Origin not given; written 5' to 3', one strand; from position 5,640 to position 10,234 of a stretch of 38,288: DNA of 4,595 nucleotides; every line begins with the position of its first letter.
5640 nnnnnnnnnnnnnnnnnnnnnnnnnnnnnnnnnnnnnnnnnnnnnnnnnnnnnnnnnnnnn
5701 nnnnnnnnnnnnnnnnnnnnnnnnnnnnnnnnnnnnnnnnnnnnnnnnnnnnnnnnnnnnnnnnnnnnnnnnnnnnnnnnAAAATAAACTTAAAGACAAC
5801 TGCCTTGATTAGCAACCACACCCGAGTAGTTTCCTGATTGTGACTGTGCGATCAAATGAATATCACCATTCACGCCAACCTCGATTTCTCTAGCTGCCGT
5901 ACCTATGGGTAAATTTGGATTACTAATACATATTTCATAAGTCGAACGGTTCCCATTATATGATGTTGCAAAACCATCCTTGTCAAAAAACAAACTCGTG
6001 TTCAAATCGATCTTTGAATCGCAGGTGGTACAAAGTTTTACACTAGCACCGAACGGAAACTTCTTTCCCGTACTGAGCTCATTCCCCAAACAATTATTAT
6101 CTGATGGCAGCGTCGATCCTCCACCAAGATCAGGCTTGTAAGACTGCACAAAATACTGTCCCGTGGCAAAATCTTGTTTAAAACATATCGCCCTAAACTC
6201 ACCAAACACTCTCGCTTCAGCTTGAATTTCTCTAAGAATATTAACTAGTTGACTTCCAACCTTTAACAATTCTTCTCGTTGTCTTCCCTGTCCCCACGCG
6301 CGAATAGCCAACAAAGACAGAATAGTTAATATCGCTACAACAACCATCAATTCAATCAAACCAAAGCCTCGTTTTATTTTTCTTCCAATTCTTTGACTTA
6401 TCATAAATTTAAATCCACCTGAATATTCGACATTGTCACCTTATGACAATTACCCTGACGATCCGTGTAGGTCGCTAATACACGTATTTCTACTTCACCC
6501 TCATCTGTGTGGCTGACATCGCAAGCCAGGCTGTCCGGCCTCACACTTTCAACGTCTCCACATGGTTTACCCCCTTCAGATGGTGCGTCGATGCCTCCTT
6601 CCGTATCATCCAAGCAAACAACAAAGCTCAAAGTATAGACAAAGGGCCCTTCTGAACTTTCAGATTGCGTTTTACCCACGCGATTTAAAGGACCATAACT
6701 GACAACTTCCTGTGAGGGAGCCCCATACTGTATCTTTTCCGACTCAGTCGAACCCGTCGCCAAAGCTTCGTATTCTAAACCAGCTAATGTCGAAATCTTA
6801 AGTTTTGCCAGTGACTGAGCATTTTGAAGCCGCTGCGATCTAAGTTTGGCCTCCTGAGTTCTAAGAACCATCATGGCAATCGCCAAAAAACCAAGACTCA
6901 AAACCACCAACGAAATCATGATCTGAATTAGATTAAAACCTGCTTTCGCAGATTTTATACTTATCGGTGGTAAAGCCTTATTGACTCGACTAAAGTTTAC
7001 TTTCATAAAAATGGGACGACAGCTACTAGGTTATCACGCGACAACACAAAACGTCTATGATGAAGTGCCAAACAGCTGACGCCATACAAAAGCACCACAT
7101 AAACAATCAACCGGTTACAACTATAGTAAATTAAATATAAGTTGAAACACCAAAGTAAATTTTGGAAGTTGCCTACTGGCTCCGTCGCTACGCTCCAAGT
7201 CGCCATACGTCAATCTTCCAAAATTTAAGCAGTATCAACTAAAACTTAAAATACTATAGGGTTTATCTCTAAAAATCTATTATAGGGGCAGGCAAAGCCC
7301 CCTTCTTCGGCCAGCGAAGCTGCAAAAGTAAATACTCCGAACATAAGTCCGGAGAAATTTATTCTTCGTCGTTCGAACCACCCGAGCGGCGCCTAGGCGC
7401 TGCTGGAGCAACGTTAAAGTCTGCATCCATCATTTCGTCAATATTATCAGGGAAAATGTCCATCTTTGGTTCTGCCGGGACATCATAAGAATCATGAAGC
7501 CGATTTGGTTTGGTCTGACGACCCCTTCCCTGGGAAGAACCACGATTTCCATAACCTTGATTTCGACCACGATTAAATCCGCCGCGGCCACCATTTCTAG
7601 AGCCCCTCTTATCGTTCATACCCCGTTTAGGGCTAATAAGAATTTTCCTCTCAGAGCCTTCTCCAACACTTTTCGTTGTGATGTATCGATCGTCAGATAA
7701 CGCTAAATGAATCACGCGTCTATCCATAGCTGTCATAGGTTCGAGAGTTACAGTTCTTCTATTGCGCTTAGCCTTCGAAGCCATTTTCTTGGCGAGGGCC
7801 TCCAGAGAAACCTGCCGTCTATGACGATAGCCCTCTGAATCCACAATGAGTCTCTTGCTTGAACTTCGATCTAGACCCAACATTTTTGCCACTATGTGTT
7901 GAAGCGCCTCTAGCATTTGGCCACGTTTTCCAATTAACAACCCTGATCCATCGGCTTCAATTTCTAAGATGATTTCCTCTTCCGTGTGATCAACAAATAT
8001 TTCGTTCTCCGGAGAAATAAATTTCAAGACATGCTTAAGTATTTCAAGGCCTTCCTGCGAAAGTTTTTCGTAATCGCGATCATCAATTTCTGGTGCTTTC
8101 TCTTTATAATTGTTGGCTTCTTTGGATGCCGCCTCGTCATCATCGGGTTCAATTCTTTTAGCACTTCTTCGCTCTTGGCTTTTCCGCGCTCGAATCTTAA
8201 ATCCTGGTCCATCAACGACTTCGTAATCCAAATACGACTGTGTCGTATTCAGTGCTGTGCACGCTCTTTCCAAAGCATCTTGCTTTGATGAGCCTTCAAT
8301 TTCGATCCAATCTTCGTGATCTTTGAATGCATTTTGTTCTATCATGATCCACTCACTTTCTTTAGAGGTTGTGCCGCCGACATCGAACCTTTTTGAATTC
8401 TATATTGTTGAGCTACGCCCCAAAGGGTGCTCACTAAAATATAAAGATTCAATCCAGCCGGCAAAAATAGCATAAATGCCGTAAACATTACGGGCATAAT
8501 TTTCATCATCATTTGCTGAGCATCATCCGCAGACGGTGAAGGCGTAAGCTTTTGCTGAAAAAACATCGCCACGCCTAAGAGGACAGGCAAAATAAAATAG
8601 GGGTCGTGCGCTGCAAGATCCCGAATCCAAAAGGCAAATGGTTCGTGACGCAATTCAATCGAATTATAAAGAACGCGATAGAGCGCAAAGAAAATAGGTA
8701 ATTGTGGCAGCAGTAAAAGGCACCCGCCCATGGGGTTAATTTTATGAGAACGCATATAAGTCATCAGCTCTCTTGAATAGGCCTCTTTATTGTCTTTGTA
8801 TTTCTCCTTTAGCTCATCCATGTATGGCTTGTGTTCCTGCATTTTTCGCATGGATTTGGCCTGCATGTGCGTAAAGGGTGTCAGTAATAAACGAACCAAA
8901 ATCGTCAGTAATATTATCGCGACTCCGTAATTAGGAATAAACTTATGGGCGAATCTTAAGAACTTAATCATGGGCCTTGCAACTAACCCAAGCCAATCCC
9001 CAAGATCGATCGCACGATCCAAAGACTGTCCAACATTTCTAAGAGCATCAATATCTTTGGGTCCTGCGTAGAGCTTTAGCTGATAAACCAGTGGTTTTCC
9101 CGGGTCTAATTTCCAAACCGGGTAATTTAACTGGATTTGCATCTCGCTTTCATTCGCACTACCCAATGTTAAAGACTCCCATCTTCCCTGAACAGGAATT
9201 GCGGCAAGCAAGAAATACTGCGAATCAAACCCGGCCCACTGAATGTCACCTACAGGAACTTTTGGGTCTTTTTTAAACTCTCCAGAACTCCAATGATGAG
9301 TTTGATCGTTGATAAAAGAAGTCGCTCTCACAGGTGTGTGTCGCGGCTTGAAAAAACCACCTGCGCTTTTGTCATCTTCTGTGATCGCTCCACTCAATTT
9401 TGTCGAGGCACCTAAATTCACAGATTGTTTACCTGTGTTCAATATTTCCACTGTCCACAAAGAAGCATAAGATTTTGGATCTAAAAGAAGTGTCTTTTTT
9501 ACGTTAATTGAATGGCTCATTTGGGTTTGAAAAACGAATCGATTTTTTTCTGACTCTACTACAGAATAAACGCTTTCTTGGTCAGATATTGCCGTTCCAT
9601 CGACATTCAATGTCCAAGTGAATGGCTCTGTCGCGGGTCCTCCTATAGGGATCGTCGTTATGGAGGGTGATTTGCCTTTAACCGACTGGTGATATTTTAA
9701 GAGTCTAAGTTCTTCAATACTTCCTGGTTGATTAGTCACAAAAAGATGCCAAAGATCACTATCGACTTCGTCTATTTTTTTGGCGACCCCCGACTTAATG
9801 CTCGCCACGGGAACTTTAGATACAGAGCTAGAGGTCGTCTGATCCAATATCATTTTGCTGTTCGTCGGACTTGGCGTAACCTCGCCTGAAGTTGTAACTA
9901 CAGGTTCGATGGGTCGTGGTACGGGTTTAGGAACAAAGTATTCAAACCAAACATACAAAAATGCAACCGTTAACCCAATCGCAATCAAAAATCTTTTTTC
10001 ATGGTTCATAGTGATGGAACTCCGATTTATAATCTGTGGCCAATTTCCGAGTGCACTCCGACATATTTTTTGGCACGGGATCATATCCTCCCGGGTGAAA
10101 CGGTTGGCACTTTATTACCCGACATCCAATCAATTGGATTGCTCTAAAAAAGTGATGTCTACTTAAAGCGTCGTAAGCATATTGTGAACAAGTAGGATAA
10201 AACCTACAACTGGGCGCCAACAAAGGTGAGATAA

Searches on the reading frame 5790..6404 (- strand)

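Call 98: search_protein_families(library=pfam, proteins=[window:5790-6404:-], max_evalue=0.00001)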
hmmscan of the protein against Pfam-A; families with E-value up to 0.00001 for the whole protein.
window:5790-6404:- (204 aa): 1 family
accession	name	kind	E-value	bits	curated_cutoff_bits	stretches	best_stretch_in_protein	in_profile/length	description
PF07963.17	N_methyl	-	4.1e-07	29.8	21.2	1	9-33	2-26/27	Prokaryotic N-terminal methylation motif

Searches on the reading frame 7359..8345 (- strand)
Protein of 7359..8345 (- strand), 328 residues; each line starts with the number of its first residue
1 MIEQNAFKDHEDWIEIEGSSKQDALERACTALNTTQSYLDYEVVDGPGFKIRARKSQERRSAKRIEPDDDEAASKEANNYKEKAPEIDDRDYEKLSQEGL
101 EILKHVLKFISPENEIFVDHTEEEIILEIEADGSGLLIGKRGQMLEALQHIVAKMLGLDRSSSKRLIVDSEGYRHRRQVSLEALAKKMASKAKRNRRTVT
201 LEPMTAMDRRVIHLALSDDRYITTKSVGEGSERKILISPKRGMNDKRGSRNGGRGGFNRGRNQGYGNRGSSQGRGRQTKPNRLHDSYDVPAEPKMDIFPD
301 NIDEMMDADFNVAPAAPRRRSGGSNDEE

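Call 98: search_protein_families(library=pfam, proteins=[window:7359-8345:-], max_evalue=0.00001)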
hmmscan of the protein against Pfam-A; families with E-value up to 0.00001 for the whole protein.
window:7359-8345:- (328 aa): 2 families
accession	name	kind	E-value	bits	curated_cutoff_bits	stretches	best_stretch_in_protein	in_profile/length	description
PF01424.28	R3H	-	6.8e-17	61.7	26.8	1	180-239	2-60/60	R3H domain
PF13083.13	KH_KhpA-B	-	7.1e-09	35.9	32.1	1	115-158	17-64/73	KhpA/KhpB, KH domain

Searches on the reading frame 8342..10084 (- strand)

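Call 98: search_protein_families(library=pfam, proteins=[window:8342-10084:-], max_evalue=0.00001)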
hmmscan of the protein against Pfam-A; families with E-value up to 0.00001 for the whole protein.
window:8342-10084:- (580 aa): 2 families
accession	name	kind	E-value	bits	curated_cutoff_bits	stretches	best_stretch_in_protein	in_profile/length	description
PF02096.25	60KD_IMP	-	1.9e-56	191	35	1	386-565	1-163/163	60Kd inner membrane protein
PF14849.12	YidC_periplas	-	2e-27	97.3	24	1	107-374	4-282/283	YidC periplasmic domain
